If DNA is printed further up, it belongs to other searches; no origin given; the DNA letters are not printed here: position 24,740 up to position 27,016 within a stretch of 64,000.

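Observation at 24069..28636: Back-to-back SF1B-like and SF1A-like helicase genes (3-nt spacer) in a tRNA-linked island: candidate undescribed two-motor defence or DNA-end-processing module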

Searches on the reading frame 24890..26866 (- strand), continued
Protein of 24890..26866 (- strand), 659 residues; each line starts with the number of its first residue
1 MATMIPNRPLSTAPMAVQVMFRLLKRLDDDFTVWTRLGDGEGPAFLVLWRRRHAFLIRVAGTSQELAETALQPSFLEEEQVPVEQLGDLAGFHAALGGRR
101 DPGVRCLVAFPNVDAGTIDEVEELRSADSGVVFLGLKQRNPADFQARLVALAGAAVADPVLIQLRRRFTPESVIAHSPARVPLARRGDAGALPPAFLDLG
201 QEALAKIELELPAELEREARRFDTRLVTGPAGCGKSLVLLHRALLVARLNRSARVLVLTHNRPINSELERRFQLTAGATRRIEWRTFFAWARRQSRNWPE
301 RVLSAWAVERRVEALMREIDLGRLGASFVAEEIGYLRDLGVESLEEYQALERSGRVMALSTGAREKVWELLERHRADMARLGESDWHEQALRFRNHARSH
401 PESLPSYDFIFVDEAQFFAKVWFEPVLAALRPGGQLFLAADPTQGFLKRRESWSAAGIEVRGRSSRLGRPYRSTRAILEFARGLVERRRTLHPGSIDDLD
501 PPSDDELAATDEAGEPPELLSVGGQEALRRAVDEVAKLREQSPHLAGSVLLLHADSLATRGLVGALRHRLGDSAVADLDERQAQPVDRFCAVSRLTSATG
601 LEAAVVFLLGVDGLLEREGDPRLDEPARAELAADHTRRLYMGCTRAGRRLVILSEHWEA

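Call 65: search_protein_families(library=pfam, alignment_id=A5, max_evalue=0.00001)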
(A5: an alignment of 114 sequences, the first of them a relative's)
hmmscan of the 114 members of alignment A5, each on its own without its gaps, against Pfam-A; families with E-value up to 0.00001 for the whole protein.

A. member 1, L003:232-759:+ (176 aa): 0 families

B. families by the number of members that match (of 114 scanned): 134 families (the first 25 are shown)
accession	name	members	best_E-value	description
PF17762.8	HTH_ParB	3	7.1e-13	ParB HTH domain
PF00117.34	GATase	2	3e-54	Glutamine amidotransferase class-I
PF00453.23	Ribosomal_L20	2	4.9e-44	Ribosomal protein L20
PF01520.23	Amidase_3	2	3e-40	N-acetylmuramoyl-L-alanine amidase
PF01250.22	Ribosomal_S6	2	2.9e-15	Ribosomal protein S6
PF01850.27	PIN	2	2.4e-14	PIN domain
PF07669.17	Eco57I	2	2.7e-12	Eco57I restriction-modification methylase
PF02518.31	HATPase_c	2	2.2e-09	Histidine kinase-, DNA gyrase B-, and HSP90-like ATPase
PF07722.19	Peptidase_C26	2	3.5e-09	Peptidase C26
PF00171.27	Aldedh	1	3.1e-167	Aldehyde dehydrogenase family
PF07517.20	SecA_DEAD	1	4.6e-116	SecA DEAD-like domain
PF10974.15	DUF2804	1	4.8e-114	Domain of unknown function (DUF2804)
PF00183.23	HSP90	1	9.2e-108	Hsp90 protein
PF00365.25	PFK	1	1.3e-97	Phosphofructokinase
PF00425.24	Chorismate_bind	1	2.4e-90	chorismate binding enzyme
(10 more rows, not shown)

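Call 66: find_related_loci(query=A1, collection=viral_contigs, flank=6000)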
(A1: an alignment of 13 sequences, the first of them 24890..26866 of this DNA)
Query A1 (659 aa) in viral_contigs; peptide patterns used: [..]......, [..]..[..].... (x = any residue, [..] = any of these).
600 stretches matched a pattern, but none encodes a relative of the query by tblastn (E <= 1e-3).

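Call 67: search_dna_similar(query=window:24890-26866:-, collection=plasmids, mode=protein, max_rows=15)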
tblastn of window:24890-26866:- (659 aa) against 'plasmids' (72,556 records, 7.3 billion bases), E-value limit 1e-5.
Records with a match: 70; places in all: 70; records where one place covers at least 80% of the query: 0.
Best place of each record, by identity: <60% 70.
By first word of the organism name: Escherichia 15; Streptomyces 6; Vibrio 4; Bacillus 4; Pseudanabaena 3; Thermus 3; Ralstonia 3; Deinococcus 2; Cereibacter 2; Gemmobacter 2; and 23 more.
By predicted mobility (MOB-suite, as given by PLSDB): non-mobilizable 37; conjugative 18; mobilizable 15.
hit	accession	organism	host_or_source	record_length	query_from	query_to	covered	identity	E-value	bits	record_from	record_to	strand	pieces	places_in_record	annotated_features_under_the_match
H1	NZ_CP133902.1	Vibrio parahaemolyticus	Penaeus vannamei,Diseased shrimp,shrimp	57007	164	654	75%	28.6%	1e-43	176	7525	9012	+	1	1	UvrD-helicase domain-containing protein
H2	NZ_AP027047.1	Vibrio nigripulchritudo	Penaeus vannamei,cell ...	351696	164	654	75%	28.5%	4e-49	193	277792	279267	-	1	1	DEAD/DEAH box helicase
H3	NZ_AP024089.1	Vibrio nigripulchritudo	-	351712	164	654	75%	28.5%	4e-49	193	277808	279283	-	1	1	DEAD/DEAH box helicase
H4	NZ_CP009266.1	Vibrio coralliilyticus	-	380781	164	654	71%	28.8%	2e-39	189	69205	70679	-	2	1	UvrD-helicase domain-containing protein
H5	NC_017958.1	Tistrella mobilis KA081020-065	-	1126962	227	652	65%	29.1%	2e-9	69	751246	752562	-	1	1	record has no annotation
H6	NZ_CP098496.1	Qipengyuania citrea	whole organism,South China Sea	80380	227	652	65%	28.5%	2e-7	62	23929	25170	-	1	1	3'-5' exonuclease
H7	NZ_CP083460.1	Deinococcus taeanensis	whole organism,coastal dune soil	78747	226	659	66%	27.4%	8e-15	86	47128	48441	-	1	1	3'-5' exonuclease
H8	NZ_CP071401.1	Rhizobium leguminosarum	lentil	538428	227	652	65%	27.4%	2e-15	89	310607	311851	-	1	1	3'-5' exonuclease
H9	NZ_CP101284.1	Phenylobacterium sp. LH3H17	-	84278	227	652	65%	27.2%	2e-11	75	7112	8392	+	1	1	3'-5' exonuclease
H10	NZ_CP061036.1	Sphingomonas aliaeris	whole organism,Pork steak,pork steak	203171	227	652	65%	26.7%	7e-11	74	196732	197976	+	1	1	UvrD-helicase domain-containing protein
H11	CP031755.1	Cereibacter sphaeroides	cell culture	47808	226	653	65%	26.3%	2e-10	72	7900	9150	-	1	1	none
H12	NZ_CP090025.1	Cereibacter azotoformans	cell culture,Aquaculture sediment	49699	226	653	65%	26.3%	2e-10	72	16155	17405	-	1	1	3'-5' exonuclease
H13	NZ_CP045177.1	Streptomyces tsukubensis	cell culture,forest soil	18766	254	659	62%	27.4%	3e-12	78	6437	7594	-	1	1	3'-5' exonuclease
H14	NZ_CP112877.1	Pseudanabaena galeata CCNP1313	-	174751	224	652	65%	25.5%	8e-12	77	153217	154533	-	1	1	3'-5' exonuclease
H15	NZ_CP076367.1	Gemmobacter fulvus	cell culture,Anabaena culture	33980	227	652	65%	25.6%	2e-13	82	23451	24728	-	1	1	3'-5' exonuclease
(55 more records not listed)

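Call 68: get_annotated_region(hit=H2, flank=7000)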
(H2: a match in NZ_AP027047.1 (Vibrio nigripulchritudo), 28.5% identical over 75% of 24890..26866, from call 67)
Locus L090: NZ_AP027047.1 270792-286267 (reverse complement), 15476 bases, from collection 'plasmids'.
description: Vibrio nigripulchritudo strain TUMSAT-V.nig1 plasmid pTUMSAT-V.nig1-1, complete sequence
organism: Vibrio nigripulchritudo (NCBI taxid 28173)
taxonomy: Bacteria; Pseudomonadota; Gammaproteobacteria; Vibrionales; Vibrionaceae; Vibrio; Vibrio nigripulchritudo
host: -; source: Penaeus vannamei,cell culture,Circulating aquarium; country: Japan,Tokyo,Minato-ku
typing (MOB-suite, as given by PLSDB): conjugative; relaxase MOBF; mating-pair formation MPF_F
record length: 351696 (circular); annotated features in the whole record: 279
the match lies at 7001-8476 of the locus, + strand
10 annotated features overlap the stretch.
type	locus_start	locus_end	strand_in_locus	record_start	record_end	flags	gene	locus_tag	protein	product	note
CDS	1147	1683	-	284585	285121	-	-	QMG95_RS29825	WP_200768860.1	recombinase family protein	GO:0006310 - DNA recombination [Evidence IEA]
CDS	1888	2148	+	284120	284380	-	-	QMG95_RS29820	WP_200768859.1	ribbon-helix-helix domain-containing protein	-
CDS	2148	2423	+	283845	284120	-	-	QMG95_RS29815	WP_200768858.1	type II toxin-antitoxin system RelE/ParE family toxin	GO:0030541 - plasmid partitioning [Evidence IEA]; GO:0051290 - protein heterotetramerization [Evidence IEA]; GO:0009432 ...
CDS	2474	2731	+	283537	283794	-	-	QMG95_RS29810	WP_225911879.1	hypothetical protein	-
CDS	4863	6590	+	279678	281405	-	-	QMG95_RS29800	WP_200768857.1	AAA domain-containing protein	-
CDS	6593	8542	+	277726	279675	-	-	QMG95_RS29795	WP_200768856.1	DEAD/DEAH box helicase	-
CDS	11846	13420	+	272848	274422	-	-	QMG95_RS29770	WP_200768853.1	phosphodiester glycosidase family protein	-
CDS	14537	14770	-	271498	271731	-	-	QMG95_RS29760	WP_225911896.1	hypothetical protein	-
CDS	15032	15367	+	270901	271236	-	-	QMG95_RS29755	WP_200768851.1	helix-turn-helix domain-containing protein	-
CDS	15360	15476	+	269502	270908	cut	-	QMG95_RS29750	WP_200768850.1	HipA domain-containing protein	-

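Call 69: get_annotated_region(hit=H1, flank=7000)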
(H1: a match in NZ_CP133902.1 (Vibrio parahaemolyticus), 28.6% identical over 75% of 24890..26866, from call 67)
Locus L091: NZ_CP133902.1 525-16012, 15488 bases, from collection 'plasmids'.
description: Vibrio parahaemolyticus strain TW01 plasmid pVPTW011, complete sequence
organism: Vibrio parahaemolyticus (NCBI taxid 670)
taxonomy: Bacteria; Pseudomonadota; Gammaproteobacteria; Vibrionales; Vibrionaceae; Vibrio; Vibrio parahaemolyticus
host: -; source: Penaeus vannamei,Diseased shrimp,shrimp; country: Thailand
typing (MOB-suite, as given by PLSDB): non-mobilizable
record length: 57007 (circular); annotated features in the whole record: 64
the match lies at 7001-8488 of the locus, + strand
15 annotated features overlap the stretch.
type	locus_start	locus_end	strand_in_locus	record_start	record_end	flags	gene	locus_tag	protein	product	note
CDS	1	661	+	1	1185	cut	-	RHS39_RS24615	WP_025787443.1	site-specific integrase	GO:0015074 - DNA integration [Evidence IEA]; GO:0006310 - DNA recombination [Evidence IEA]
CDS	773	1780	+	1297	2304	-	-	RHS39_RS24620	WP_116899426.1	hypothetical protein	-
CDS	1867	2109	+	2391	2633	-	-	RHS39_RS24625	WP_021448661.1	helix-turn-helix domain-containing protein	-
CDS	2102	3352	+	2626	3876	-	-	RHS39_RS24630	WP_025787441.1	VapE domain-containing protein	-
CDS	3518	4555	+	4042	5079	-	-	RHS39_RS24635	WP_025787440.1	HNH endonuclease signature motif containing protein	-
CDS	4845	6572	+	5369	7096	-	-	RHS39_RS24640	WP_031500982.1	AAA domain-containing protein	-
CDS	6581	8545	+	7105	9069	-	-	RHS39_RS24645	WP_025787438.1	UvrD-helicase domain-containing protein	-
CDS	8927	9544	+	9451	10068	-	-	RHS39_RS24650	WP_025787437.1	hypothetical protein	-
CDS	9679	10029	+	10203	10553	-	-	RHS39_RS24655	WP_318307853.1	hypothetical protein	-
CDS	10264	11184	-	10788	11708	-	-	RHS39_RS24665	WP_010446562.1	IS5-like element ISVa2 family transposase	GO:0006313 - DNA transposition [Evidence IEA]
CDS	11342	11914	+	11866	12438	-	-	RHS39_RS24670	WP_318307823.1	hypothetical protein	-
CDS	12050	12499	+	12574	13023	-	-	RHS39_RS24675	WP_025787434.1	GNAT family N-acetyltransferase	-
CDS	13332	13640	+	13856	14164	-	-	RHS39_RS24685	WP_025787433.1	hypothetical protein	-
CDS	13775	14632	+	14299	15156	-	-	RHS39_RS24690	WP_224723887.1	putative phage abortive infection protein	-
CDS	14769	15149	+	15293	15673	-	-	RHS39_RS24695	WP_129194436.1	hypothetical protein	-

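Call 70: search_protein_families(library=padloc, proteins=[L090:4863-6587:+, L090:6593-8539:+, L091:4845-6569:+, L091:6581-8542:+], max_evalue=0.00001)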
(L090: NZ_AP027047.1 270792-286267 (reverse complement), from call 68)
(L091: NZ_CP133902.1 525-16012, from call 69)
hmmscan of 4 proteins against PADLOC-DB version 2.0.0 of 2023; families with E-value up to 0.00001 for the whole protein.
L090:4863-6587:+ (575 aa): 12 families
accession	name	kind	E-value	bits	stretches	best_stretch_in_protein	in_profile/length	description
PDLC03920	MkoA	-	8.2e-52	174.7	2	286-540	777-1074/1112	-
PDLC03921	MkoA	-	1.4e-44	150.2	2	294-540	1292-1565/1607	-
PDLC03924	MkoC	-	6.8e-34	115.2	3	380-540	789-942/1136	-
PDLC02895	DpdJ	-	5.2e-26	87.9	1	183-539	52-451/2112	DpdJ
PDLC05009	PDC-S37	-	9.3e-19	64.8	1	296-536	935-1191/1550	-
PDLC01734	typeIV_RecD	-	2.9e-15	53.6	1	170-337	331-476/763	RecD_0_IVD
PDLC01148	RecD_like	-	6.2e-11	39.3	0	294-374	399-477/719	RecD/Tra ATPase fused to N-terminal HHH domain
PDLC05035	PDC-S53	-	5e-09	32.8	1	186-245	504-561/900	-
PDLC05065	PDC-S68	-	7.3e-09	32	1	296-337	701-745/1221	-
PDLC05064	PDC-S68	-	4.1e-08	29.4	1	187-339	695-826/1273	-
PDLC02194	Hhe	-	1.5e-07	27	1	296-393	1378-1486/1911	-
PDLC05066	PDC-S68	-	5.5e-07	26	1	177-337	579-721/1202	-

L090:6593-8539:+ (649 aa): 17 families
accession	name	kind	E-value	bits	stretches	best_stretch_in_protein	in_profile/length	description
PDLC01087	C3a187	-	3.6e-27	93.4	1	385-626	319-541/559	NERD+UvrD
PDLC00120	GajB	-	1.1e-12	45.9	0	540-630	353-433/458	UrvD helicase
PDLC03802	RTasHel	-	1.1e-12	45.7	1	201-473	22-282/675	DRT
PDLC00117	GajB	-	3.4e-12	43.7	1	207-536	37-368/604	UrvD helicase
PDLC00132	GajB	-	6.7e-12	42.8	1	202-541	21-374/625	UrvD helicase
PDLC00148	GajB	-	3e-11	40.9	0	200-289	4-86/369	UrvD helicase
PDLC00112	GajB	-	2.6e-10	37.5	0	533-627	464-555/581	UrvD helicase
PDLC00140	GajB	-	4.3e-09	34.1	0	201-278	5-79/365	UrvD helicase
PDLC02372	Nhi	-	6.8e-09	32.9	0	373-465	254-343/470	-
PDLC00122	GajB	-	2.5e-08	31.3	0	201-269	20-85/502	UrvD helicase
PDLC03813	RTasNERD-Hel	-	1.1e-07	29.3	0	384-629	296-512/519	DRT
PDLC02350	AbiO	-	1.1e-07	29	0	374-464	249-340/468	AbiO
PDLC00135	GajB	-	4.1e-07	27.3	0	201-308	24-115/603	UrvD helicase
PDLC00104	GajB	-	5.8e-07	26.6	0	200-273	18-94/574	UrvD helicase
PDLC04173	GajB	-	3.5e-06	24.3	0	610-631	444-465/471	-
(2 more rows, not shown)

L091:4845-6569:+ (575 aa): 12 families
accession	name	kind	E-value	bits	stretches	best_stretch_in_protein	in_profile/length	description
PDLC03920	MkoA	-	6.5e-57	191.6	2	288-541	778-1074/1112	-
PDLC03921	MkoA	-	1.7e-49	166.5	2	295-564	1292-1585/1607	-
PDLC03924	MkoC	-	1.4e-31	107.5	3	427-542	825-943/1136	-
PDLC02895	DpdJ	-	2e-23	79.3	1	184-549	52-457/2112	DpdJ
PDLC05009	PDC-S37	-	4.9e-20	69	1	296-338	934-976/1550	-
PDLC01734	typeIV_RecD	-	5.5e-11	39.4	1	176-339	336-477/763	RecD_0_IVD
PDLC05065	PDC-S68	-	1.1e-09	34.7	1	298-338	702-745/1221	-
PDLC05035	PDC-S53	-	1.2e-08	31.5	1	180-246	497-561/900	-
PDLC02194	Hhe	-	1.8e-08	30.1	0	295-340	1376-1421/1911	-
PDLC05064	PDC-S68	-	2.9e-08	29.9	1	185-341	692-827/1273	-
PDLC01148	RecD_like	-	8e-08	29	0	302-339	406-446/719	RecD/Tra ATPase fused to N-terminal HHH domain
PDLC05066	PDC-S68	-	1.9e-07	27.5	0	299-338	677-721/1202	-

L091:6581-8542:+ (654 aa): 14 families
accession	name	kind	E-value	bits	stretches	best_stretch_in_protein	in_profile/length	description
PDLC01087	C3a187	-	4.1e-24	83.3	1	392-634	318-541/559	NERD+UvrD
PDLC00148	GajB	-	5.1e-12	43.4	1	204-278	4-74/369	UrvD helicase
PDLC03802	RTasHel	-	2.1e-11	41.4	0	205-271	22-89/675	DRT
PDLC00120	GajB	-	1.1e-10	39.3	0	208-273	7-73/458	UrvD helicase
PDLC00132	GajB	-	1.3e-09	35.3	0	206-273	21-87/625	UrvD helicase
PDLC00117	GajB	-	2.2e-09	34.4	0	568-638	511-576/604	UrvD helicase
PDLC00114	GajB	-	2.5e-08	31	0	209-473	28-300/635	UrvD helicase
PDLC00140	GajB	-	3.1e-08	31.2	0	205-276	5-73/365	UrvD helicase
PDLC00109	GajB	-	4.6e-08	29.9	0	392-512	174-293/647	UrvD helicase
PDLC02372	Nhi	-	1.1e-06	25.6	0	196-243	193-237/470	-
PDLC00112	GajB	-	1.4e-06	25.2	0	601-634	522-555/581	UrvD helicase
PDLC02350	AbiO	-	1.7e-06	25.1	0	190-241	183-229/468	AbiO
PDLC03002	Helicase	-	2.1e-06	24.3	0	202-243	205-246/707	-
PDLC00122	GajB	-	2.9e-06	24.5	0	205-273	20-85/502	UrvD helicase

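Call 74: search_dna_similar(query=L091:6581-8542:+, collection=plasmids, mode=protein, max_rows=40, max_evalue=1e-30)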
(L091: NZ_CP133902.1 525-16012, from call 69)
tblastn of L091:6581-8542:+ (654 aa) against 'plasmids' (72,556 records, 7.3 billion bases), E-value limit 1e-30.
Records with a match: 4; places in all: 4; records where one place covers at least 80% of the query: 4.
Best place of each record, by identity: >=99% 1; <60% 3.
By first word of the organism name: Vibrio 4.
By predicted mobility (MOB-suite, as given by PLSDB): conjugative 2; non-mobilizable 1; mobilizable 1.
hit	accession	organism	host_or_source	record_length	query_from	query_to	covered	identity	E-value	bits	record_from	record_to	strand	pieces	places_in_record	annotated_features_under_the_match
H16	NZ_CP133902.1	Vibrio parahaemolyticus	Penaeus vannamei,Diseased shrimp,shrimp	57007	1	654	100%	100.0%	0e+0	1361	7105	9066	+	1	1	UvrD-helicase domain-containing protein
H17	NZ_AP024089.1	Vibrio nigripulchritudo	-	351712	1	652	100%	58.4%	0e+0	792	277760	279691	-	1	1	DEAD/DEAH box helicase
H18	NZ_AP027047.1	Vibrio nigripulchritudo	Penaeus vannamei,cell ...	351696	1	652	100%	58.4%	0e+0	792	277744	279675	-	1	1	DEAD/DEAH box helicase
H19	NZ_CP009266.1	Vibrio coralliilyticus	-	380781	1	604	92%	56.4%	0e+0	714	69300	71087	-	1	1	UvrD-helicase domain-containing protein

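Call 78: find_homologous_proteins(query=L091:6581-8542:+, max_evalue=1e-10)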
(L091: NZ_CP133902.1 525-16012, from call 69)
Query L091:6581-8542:+ (654 aa): 827 proteins with E <= 1e-10 among 8000 candidates; the best 120 are listed.
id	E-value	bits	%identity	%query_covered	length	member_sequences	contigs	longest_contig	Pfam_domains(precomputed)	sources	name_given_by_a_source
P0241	0.0e+0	1504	100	100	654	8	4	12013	PF13361.13,PF04851.22,PF00580.28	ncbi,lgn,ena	-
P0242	0.0e+0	1290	84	100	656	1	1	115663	PF13361.13,PF13245.13,PF09848.16,PF04851.22,PF00580.28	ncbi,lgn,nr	ncbi:MAG: UvrD-helicase domain-containing protein [Vibrionaceae bacterium]|nr:UvrD-helicase domain-c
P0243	0.0e+0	1287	84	100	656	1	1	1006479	PF13361.13,PF13245.13,PF09848.16,PF04851.22,PF00580.28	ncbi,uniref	ncbi:UvrD-helicase domain-containing protein [Vibrio cincinnatiensis]|uniref:UvrD-helicase domain-co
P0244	0.0e+0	1284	84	100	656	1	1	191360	PF13361.13,PF13245.13,PF09848.16,PF04851.22,PF00580.28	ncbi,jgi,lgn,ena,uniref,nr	ncbi:UvrD-helicase domain-containing protein [Vibrio hepatarius]|uniref:DNA helicase n=1 Tax=Vibrio 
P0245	0.0e+0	1284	84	100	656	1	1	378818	PF13361.13,PF13245.13,PF09848.16,PF04851.22,PF00580.28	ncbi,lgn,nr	ncbi:DEAD/DEAH box helicase [Vibrio parahaemolyticus]|nr:DEAD/DEAH box helicase [Vibrio parahaemolyt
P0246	0.0e+0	1282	83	100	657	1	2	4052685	PF13361.13,PF13245.13,PF09848.16,PF04851.22,PF00580.28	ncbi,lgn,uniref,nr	ncbi:UvrD-helicase domain-containing protein [Vibrio nigripulchritudo]|uniref:UvrD-helicase domain-c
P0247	0.0e+0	1282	84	100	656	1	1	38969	PF13361.13,PF13245.13,PF09848.16,PF04851.22,PF00580.28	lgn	-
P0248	0.0e+0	1280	84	100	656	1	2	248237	PF13361.13,PF13245.13,PF09848.16,PF04851.22,PF00580.28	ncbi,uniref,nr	ncbi:AAA family ATPase [Vibrio coralliilyticus]|uniref:UvrD-helicase domain-containing protein n=1 T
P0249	0.0e+0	1271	83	100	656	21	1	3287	PF01443.25,PF13361.13,PF13245.13,PF09848.16,PF04851.22,PF00580.28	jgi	jgi:hypothetical protein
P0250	0.0e+0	1266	82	100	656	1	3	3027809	PF13361.13,PF13245.13,PF09848.16,PF04851.22,PF00580.28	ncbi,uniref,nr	ncbi:DNA helicase [Vibrio azureus]|uniref:UvrD-like helicase ATP-binding domain-containing protein n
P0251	0.0e+0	1241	82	100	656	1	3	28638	PF01443.25,PF13361.13,PF13245.13,PF09848.16,PF04851.22,PF00580.28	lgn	-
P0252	0.0e+0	1227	81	100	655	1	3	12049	PF13361.13,PF13245.13,PF09848.16,PF04851.22,PF00580.28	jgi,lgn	-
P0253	0.0e+0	1180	78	100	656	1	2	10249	PF01443.25,PF13361.13,PF13245.13,PF09848.16,PF01388.28,PF04851.22,PF00580.28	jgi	jgi:hypothetical protein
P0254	0.0e+0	1128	74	100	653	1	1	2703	PF13361.13,PF13245.13,PF04851.22,PF00580.28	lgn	-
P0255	0.0e+0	1098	73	99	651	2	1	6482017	PF13361.13,PF13245.13,PF04851.22,PF00580.28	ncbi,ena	-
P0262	3.5e-262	890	62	100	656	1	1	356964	PF13361.13,PF00580.28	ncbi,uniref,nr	ncbi:UvrD-helicase domain-containing protein [Xenorhabdus sp. KK7.4]|uniref:UvrD-helicase domain-con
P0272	5.9e-252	856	58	100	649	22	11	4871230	PF01443.25,PF13361.13,PF09848.16,PF04851.22,PF00580.28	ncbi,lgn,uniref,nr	ncbi:TPA: DNA helicase [Vibrio vulnificus]|uniref:3'-5' exonuclease n=1 Tax=Vibrio vulnificus TaxID=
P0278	2.0e-248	844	58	100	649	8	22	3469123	PF01443.25,PF13361.13,PF04851.22,PF00580.28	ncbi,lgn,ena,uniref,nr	ncbi:DNA helicase [Vibrio lentus]|uniref:DNA 3'-5' helicase n=1 Tax=Vibrio atlanticus TaxID=693153 R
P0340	2.4e-162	560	43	99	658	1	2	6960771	PF13361.13,PF13245.13,PF00580.28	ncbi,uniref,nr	ncbi:DNA helicase [Hahella sp. KA22]|uniref:UvrD-helicase domain-containing protein n=1 Tax=Hahella 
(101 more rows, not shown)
